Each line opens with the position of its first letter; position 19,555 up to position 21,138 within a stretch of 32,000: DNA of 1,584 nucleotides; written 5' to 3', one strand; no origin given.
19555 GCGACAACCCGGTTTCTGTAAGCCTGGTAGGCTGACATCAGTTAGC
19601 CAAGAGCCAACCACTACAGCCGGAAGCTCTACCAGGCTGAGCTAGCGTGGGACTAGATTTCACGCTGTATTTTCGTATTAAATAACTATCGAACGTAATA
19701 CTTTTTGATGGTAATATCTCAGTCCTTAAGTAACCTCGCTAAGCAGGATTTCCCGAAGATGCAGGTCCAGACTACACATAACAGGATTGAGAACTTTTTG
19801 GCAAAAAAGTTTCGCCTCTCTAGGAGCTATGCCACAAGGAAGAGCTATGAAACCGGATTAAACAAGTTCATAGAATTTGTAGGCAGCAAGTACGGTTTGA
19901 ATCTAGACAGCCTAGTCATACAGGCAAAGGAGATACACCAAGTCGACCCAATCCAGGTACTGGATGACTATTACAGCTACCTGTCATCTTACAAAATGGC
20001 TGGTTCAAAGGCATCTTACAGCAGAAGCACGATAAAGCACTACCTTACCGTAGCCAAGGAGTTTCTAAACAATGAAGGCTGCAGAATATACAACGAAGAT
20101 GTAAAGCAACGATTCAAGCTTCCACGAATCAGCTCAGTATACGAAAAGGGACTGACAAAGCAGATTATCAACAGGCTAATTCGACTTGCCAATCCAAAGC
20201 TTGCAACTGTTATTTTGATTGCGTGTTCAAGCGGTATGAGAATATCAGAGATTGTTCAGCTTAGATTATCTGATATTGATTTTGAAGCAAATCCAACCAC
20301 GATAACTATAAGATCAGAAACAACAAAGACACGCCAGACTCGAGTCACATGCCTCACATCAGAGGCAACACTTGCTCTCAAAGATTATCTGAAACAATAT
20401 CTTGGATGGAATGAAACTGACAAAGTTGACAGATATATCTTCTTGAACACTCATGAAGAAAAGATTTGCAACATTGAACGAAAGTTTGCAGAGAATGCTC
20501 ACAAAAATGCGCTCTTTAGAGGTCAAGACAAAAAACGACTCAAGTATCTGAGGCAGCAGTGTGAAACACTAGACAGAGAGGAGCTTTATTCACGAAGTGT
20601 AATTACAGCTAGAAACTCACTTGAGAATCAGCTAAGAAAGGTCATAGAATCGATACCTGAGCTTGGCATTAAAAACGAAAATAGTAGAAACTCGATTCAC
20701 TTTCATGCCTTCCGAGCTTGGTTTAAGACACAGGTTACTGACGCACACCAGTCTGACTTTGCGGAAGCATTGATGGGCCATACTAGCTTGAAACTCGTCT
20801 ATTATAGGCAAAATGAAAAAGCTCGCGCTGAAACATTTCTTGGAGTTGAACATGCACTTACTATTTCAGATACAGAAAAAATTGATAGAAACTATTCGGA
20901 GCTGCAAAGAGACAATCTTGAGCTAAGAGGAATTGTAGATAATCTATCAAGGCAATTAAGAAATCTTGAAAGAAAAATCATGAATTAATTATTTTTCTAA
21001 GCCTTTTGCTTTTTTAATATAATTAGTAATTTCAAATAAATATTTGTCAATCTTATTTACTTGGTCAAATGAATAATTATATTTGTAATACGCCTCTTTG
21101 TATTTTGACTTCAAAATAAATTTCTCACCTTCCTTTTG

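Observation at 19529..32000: Integrase beside the 5' side of tRNA-Tyr opens a >=12 kb accessory island with no replication or virion genes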

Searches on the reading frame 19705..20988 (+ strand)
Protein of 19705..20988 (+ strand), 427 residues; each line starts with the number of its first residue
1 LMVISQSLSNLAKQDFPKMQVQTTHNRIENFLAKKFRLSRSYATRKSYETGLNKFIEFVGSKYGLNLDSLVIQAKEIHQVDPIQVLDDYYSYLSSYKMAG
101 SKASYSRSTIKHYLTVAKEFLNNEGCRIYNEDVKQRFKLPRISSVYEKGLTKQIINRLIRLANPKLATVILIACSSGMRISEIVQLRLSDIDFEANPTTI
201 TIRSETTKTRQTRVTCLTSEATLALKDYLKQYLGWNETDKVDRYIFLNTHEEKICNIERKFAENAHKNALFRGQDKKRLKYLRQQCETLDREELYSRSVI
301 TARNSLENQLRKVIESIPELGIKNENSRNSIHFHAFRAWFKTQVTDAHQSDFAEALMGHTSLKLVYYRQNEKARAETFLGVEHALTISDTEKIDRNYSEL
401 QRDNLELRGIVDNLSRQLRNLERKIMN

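Call 8: search_protein_families(library=pfam, proteins=[window:19705-20988:+], max_evalue=0.1)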
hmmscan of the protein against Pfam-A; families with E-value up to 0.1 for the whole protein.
window:19705-20988:+ (427 aa): 3 families
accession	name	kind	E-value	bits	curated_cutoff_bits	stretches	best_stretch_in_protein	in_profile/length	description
PF00589.27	Phage_integrase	-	2.3e-17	63.7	27.1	1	150-369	3-167/172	Phage integrase family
PF25521.1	HTH_TANC1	-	0.00014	22.2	27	1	288-385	24-122/154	TANC1-like, winged helix-turn-helix domain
PF16795.10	Phage_integr_3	-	0.022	15.1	27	0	163-186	20-43/161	Archaeal phage integrase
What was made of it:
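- Checked: Integrase: the ORF 19705-20988 (+, 427 aa) is a tyrosine recombinase (PF00589, E=2.3e-17, call 8).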

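Call 15: find_homologous_proteins(query=window:19705-20988:+)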
Query window:19705-20988:+ (427 aa): 636 proteins with E <= 0.001 among 4426 candidates; the best 120 are listed.
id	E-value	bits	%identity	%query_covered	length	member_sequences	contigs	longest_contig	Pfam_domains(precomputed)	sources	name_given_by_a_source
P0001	8.3e-276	932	100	100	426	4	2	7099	PF00589.28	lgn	-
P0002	2.6e-215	733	79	99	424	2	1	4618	PF00589.28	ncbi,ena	-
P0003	7.8e-215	731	79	99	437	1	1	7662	PF00589.28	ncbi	-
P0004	1.5e-212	724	79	98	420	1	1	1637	PF00589.28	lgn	-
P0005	1.8e-205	700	77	99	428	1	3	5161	PF00589.28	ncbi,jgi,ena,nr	ncbi:MAG TPA: tyrosine-type recombinase/integrase [Nitrosopumilaceae archaeon]|nr:tyrosine-type reco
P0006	5.7e-179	613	67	100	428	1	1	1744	PF00589.28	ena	-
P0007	1.3e-177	609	88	74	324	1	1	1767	PF00589.28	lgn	-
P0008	5.8e-172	590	65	96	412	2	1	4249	PF00589.28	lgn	-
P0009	2.2e-157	542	60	100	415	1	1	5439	PF00589.28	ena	-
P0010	1.7e-155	536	61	95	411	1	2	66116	PF00589.28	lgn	-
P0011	6.8e-155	534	59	100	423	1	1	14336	PF00589.28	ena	-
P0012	1.7e-154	533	59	100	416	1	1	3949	PF00589.28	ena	-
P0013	2.5e-154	532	58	100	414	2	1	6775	PF00589.28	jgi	-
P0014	8.6e-154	530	59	98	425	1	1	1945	PF00589.28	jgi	-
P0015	1.1e-153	530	61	95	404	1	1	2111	PF00589.28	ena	-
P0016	6.4e-152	524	60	100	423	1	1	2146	PF00589.28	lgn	-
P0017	2.4e-150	519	58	99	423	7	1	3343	PF00589.28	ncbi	-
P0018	6.6e-150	518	59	95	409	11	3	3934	PF00589.28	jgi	jgi:integrase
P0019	7.4e-150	517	58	98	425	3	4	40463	PF00589.28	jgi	-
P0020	1.2e-149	517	58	98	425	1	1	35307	PF00589.28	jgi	-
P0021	1.7e-149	516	58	99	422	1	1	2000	PF00589.28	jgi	-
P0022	3.7e-149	515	59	100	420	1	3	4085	PF00589.28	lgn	-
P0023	5.1e-148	511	59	95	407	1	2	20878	PF00589.28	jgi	jgi:integrase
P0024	6.4e-148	511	58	100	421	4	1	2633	PF00589.28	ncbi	-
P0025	8.5e-148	511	60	95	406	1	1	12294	PF00589.28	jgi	jgi:integrase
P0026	2.6e-147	509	58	100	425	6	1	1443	PF00589.28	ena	-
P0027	6.1e-147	508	60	95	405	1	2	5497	PF00589.28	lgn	-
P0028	1.4e-146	507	57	98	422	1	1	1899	PF00589.28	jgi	-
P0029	1.9e-146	506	58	99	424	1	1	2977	PF00589.28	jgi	-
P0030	2.1e-146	506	60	95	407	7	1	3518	PF00589.28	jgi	-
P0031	3.7e-146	505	58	95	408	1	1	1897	PF00589.28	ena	-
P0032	5.0e-146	505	58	95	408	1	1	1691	PF00589.28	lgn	-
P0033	5.6e-146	505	58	95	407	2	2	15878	PF00589.28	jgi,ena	-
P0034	6.6e-146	504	60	92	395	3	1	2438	PF00589.28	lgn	-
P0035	7.7e-146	504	57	98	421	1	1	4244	PF00589.28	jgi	-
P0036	1.0e-145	504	58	95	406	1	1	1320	PF00589.28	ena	-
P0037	1.1e-145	504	58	100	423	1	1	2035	PF00589.28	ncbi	-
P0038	1.2e-145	504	59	95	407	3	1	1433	PF00589.28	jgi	-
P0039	1.3e-145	503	58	95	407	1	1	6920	PF00589.28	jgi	-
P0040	1.5e-145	503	58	95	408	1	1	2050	PF00589.28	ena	-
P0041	1.6e-145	503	58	96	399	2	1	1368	PF00589.28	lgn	-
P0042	3.3e-145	502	57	95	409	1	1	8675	PF00589.28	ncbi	-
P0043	4.3e-145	502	56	100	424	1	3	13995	PF00589.28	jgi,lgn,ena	jgi:integrase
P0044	5.9e-145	501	60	100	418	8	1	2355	PF00589.28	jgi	-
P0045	8.0e-145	501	57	99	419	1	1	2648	PF00589.28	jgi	-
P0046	8.6e-145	501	57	95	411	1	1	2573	PF00589.28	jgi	-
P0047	1.1e-144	500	57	98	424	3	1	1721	PF00589.28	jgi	-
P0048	1.3e-144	500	58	99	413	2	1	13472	PF00589.28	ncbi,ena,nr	ncbi:MAG: tyrosine-type recombinase/integrase [Thaumarchaeota archaeon]|nr:tyrosine-type recombinase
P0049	1.7e-144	500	58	95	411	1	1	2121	PF00589.28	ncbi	-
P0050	1.8e-144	500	58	100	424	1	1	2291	PF00589.28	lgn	-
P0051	2.3e-144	499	59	95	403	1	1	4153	PF00589.28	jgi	-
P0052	2.5e-144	499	58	100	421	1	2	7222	PF00589.28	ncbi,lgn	-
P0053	3.2e-144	499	58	95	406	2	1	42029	PF00589.28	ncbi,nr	ncbi:MAG: tyrosine-type recombinase/integrase [Thaumarchaeota archaeon]|nr:tyrosine-type recombinase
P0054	3.7e-144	499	57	95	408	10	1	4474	PF00589.28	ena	-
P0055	4.3e-144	498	56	100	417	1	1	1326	PF00589.28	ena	-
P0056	7.5e-144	498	58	95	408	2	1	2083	PF00589.28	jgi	jgi:integrase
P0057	1.3e-143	497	57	99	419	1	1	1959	PF00589.28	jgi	-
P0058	1.3e-143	497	57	95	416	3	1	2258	PF00589.28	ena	-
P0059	3.5e-143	495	58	100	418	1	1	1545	PF00589.28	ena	-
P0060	4.3e-143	495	59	95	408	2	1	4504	PF00589.28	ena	-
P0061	7.5e-143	494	56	95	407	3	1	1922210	PF00589.28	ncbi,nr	ncbi:MAG: tyrosine-type recombinase/integrase [Nitrosopumilus sp.]|nr:MAG: tyrosine-type recombinase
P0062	7.9e-143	494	58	100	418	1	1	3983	PF00589.28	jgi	-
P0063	9.4e-143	494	59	99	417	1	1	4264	PF00589.28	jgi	-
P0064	1.3e-142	494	57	96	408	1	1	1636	PF00589.28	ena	-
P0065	1.5e-142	493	57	99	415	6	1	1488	PF00589.28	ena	-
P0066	1.5e-142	493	56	100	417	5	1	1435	PF00589.28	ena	-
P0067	3.3e-142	492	59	99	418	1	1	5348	PF00589.28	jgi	-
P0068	3.6e-142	492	57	99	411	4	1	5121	PF00589.28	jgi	-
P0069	3.3e-141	489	58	99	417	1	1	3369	PF00589.28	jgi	-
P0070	5.8e-141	488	56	100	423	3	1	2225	PF00589.28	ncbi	-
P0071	1.1e-140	487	57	99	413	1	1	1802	PF00589.28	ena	-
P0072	6.3e-140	485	56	100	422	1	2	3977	PF00589.28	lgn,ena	-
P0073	7.7e-140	484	57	93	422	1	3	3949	PF00589.28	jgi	jgi:integrase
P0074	2.9e-139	483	58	99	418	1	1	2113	PF00589.28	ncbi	-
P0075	4.3e-139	482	57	99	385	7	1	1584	PF00589.28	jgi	-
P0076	4.4e-139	482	57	99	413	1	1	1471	PF00589.28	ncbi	-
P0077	9.3e-139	481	57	99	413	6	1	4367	PF00589.28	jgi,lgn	-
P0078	1.2e-138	480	60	95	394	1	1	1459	PF00589.28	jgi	-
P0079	1.5e-138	480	58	99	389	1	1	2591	PF00589.28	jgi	-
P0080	1.8e-138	480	58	99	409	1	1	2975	PF00589.28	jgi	-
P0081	3.9e-138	479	54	97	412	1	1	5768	PF00589.28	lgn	-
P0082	9.9e-138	477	56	95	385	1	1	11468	PF00589.28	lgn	-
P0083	3.1e-137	476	56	100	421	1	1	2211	PF00589.28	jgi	-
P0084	1.2e-136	474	56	99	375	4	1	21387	PF00589.28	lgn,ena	-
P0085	2.8e-136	473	56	99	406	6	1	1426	PF00589.28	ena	-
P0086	6.4e-136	472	55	99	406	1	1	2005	PF00589.28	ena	-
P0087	1.0e-135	471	57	95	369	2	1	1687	PF00589.28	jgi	-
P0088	1.6e-135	470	59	95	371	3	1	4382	PF00589.28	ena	-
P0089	1.7e-135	470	54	94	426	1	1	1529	PF00589.28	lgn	-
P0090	2.3e-135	470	57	95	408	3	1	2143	PF00589.28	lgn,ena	-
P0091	3.6e-135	469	56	100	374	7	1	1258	PF00589.28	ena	-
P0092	6.5e-135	468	56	95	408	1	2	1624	PF00589.28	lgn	-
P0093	3.1e-134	466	53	99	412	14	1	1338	PF00589.28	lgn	-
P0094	3.5e-134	466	58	96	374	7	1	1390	PF00589.28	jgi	-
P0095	7.5e-134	465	56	99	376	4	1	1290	PF00589.28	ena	-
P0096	2.3e-133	463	57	95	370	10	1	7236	PF00589.28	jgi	-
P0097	3.4e-133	463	55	100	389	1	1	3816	PF00589.28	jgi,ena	-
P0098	6.9e-133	462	55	94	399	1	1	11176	PF00589.28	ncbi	-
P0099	2.1e-132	460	55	100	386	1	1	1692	PF00589.28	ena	-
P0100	3.7e-132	459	56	99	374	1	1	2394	PF00589.28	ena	-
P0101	1.4e-131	457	54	99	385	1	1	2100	PF00589.28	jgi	-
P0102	2.7e-131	456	56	95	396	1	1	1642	PF00589.28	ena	-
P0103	4.7e-131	455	53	99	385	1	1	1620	PF00589.28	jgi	-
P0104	2.5e-130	453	54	100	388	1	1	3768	PF00589.28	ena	-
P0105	3.9e-130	452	55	99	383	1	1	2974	PF00589.28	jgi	-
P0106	8.3e-130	451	54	99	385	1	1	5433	PF00589.28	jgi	-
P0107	1.2e-129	451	53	100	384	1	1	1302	PF00589.28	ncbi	-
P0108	1.3e-129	451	53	99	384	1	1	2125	PF00589.28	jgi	-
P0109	1.4e-129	451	54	100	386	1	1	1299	PF00589.28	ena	-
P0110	1.4e-129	451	54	99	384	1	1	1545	PF00589.28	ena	-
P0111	1.6e-129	450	54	99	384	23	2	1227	PF00589.28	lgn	-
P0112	2.3e-129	450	54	100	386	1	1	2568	PF00589.28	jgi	-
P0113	2.3e-129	450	55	100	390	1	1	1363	PF00589.28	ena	-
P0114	3.4e-129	449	54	100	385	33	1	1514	PF00589.28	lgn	-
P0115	3.8e-129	449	54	94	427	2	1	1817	PF25521.2,PF00589.28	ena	-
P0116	5.5e-129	449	53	100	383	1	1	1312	PF00589.28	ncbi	-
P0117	6.6e-129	448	53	99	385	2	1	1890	PF16331.11,PF00589.28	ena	-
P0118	7.0e-129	448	56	96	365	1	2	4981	PF00589.28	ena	-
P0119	8.5e-129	448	53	99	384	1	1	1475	PF00589.28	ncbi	-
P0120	1.1e-128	448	54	99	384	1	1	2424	PF00589.28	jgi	-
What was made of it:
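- The family is large and well conserved, at 53-79% identity over the full length (call 15).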

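Call 16: find_encoding_contigs(protein=P0061, flank=10000, max_places=3)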
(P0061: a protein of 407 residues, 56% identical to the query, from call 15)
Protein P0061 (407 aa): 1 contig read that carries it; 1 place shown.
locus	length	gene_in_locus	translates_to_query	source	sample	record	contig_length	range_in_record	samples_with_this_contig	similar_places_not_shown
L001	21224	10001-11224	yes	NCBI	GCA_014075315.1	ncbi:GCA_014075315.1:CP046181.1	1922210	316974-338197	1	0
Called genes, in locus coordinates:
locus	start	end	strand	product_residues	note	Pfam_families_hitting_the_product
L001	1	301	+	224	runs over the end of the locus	PF01269:Fibrillarin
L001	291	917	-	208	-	PF01351:RNase_HII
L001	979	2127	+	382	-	PF02005:TRM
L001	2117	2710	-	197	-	PF01728:FtsJ, PF13847:Methyltransf_31 (faint)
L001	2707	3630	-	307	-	-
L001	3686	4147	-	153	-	-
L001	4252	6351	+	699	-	PF13175:AAA_15, PF13304:AAA_21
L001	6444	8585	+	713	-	PF01835:MG2 (weak)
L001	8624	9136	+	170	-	PF00156:Pribosyltran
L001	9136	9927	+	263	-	PF01048:PNP_UDP_1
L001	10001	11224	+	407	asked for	PF00589:Phage_integrase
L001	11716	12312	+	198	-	-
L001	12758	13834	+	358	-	PF20469:OLD-like_TOPRIM (weak)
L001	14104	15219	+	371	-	-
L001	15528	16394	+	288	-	-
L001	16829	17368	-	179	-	-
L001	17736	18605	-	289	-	-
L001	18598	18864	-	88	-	-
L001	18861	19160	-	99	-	-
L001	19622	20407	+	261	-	-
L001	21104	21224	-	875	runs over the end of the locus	-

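Call 17: find_encoding_contigs(protein=P0010, flank=10000, max_places=3)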
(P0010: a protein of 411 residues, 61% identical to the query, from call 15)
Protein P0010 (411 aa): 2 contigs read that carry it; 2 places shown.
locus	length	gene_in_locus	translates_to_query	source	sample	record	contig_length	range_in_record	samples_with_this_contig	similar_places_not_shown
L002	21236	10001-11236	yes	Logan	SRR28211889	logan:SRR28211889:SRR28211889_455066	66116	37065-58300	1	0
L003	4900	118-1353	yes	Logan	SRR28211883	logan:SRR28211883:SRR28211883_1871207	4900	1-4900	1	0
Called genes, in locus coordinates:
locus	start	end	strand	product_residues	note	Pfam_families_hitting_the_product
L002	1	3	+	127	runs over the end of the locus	PF25213:HVO_A0261_N (faint), PF01022:HTH_5 (weak)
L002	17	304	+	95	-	PF26119:DUF8036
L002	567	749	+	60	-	-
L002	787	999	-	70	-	PF01037:AsnC_trans_reg (weak)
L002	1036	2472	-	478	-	PF13230:GATase_4 (weak), PF13522:GATase_6, PF13537:GATase_7, PF00156:Pribosyltran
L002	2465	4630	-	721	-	PF18072:FGAR-AT_linker, PF00586:AIRS, PF02769:AIRS_C, PF00586:AIRS, PF02769:AIRS_C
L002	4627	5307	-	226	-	PF07685:GATase_3, PF13507:GATase_5, PF00117:GATase, PF01965:DJ-1_PfpI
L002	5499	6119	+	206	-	PF01694:Rhomboid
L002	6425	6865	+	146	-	PF00571:CBS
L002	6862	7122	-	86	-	PF02700:PurS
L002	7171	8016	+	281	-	PF01209:Ubie_methyltran, PF13489:Methyltransf_23, PF05175:MTS (weak), PF13847:Methyltransf_31, PF08241:Methyltransf_11, PF08242:Methyltransf_12, PF13649:Methyltransf_25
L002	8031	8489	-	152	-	PF07883:Cupin_2 (weak)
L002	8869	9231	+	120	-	PF20364:DUF6659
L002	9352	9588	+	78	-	PF01037:AsnC_trans_reg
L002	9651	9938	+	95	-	-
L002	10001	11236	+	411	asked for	PF00589:Phage_integrase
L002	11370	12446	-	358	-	PF10061:DUF2299, PF10502:Peptidase_S26 (faint)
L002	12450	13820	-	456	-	-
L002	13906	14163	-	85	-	-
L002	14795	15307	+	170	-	-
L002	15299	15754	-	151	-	-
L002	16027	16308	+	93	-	-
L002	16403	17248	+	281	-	PF02643:DUF192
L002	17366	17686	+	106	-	-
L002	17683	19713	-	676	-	PF03190:Thioredox_DsbH, PF13899:Thioredoxin_7, PF07470:Glyco_hydro_88 (faint), PF06662:C5-epim_C (faint)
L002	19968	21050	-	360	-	-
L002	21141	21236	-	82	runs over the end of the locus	-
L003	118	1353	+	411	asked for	PF00589:Phage_integrase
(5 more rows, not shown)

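Call 18: find_encoding_contigs(protein=P0053, flank=10000, max_places=3)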
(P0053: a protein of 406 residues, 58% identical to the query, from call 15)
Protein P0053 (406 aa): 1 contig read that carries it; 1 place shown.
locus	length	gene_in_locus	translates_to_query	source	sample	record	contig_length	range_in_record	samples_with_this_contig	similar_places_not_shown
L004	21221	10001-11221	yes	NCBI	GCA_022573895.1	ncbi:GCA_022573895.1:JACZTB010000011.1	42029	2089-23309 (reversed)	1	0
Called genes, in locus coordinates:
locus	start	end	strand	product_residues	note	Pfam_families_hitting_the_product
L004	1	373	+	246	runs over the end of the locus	PF01269:Fibrillarin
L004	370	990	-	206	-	PF01351:RNase_HII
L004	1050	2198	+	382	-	PF02005:TRM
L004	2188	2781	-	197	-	PF01728:FtsJ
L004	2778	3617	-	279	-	-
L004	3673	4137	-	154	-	-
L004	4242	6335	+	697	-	PF13175:AAA_15, PF13304:AAA_21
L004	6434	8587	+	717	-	PF13860:FlgD_ig (faint), PF01835:MG2 (weak)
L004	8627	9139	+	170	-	PF00156:Pribosyltran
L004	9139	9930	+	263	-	PF01048:PNP_UDP_1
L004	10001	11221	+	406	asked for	PF00589:Phage_integrase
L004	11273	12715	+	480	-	-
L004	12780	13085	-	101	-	-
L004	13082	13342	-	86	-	-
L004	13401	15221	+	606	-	-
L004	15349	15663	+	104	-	-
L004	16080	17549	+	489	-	PF18731:HEPN_Swt1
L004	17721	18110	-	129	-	-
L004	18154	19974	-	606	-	PF03175:DNA_pol_B_2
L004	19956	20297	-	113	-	-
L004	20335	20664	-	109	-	-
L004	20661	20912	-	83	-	-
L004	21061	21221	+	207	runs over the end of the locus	-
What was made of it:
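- A sister locus (L004) has a protein-primed PolB nearby (call 18).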

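Call 31: search_solved_structures(query=window:19705-20988:+, max_evalue=1, show_alignments=2)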
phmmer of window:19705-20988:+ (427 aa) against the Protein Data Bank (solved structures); distinct sequences matched with E-value up to 1: 4.
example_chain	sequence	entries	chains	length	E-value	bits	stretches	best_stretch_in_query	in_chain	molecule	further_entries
4a8e_A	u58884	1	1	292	7e-06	28.6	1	104-229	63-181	PROBABLE TYROSINE RECOMBINASE XERC-LIKE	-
5hxy_A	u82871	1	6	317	0.00051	22.4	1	150-253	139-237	Tyrosine recombinase XerA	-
2a3v_A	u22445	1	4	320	0.00052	22.4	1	135-199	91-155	site-specific recombinase IntI4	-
5vfz_A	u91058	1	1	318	0.25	13.6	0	148-209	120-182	Gp33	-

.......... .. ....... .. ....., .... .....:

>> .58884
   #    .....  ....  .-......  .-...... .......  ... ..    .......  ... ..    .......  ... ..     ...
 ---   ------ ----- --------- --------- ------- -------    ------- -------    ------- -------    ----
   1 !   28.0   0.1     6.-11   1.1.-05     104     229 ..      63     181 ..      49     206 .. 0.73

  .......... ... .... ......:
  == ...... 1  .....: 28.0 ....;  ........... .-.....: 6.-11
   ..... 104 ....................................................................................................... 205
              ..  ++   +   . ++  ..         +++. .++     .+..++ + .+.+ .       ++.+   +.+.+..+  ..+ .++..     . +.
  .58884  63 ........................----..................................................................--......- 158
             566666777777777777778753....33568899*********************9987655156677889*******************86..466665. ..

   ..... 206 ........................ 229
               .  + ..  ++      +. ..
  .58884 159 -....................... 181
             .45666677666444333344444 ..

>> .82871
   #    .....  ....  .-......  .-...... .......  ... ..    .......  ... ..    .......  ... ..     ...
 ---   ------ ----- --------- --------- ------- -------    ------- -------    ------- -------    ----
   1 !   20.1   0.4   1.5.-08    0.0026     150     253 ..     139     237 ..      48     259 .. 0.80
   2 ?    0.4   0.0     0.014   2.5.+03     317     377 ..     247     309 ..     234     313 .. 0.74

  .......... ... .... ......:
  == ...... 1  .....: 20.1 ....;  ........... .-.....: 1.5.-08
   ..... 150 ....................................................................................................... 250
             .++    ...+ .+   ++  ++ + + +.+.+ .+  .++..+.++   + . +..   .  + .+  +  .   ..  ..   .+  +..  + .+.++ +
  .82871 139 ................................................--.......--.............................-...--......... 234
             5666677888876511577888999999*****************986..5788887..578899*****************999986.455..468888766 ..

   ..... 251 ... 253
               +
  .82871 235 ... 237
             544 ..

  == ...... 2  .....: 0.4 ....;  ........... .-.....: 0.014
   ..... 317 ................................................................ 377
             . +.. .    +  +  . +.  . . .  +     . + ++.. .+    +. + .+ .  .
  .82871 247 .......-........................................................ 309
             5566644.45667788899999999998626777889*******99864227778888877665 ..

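Call 32: search_protein_families(library=phrogs, proteins=[window:19705-20988:+], max_evalue=0.01)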
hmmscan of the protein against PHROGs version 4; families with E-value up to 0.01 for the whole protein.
window:19705-20988:+ (427 aa): 2 families
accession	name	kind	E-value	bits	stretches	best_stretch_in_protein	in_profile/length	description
phrog_1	-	integration and excision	1.2e-24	88.5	1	27-376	169-442/611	integrase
phrog_216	-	integration and excision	2.9e-15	57.2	1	148-363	54-216/301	integrase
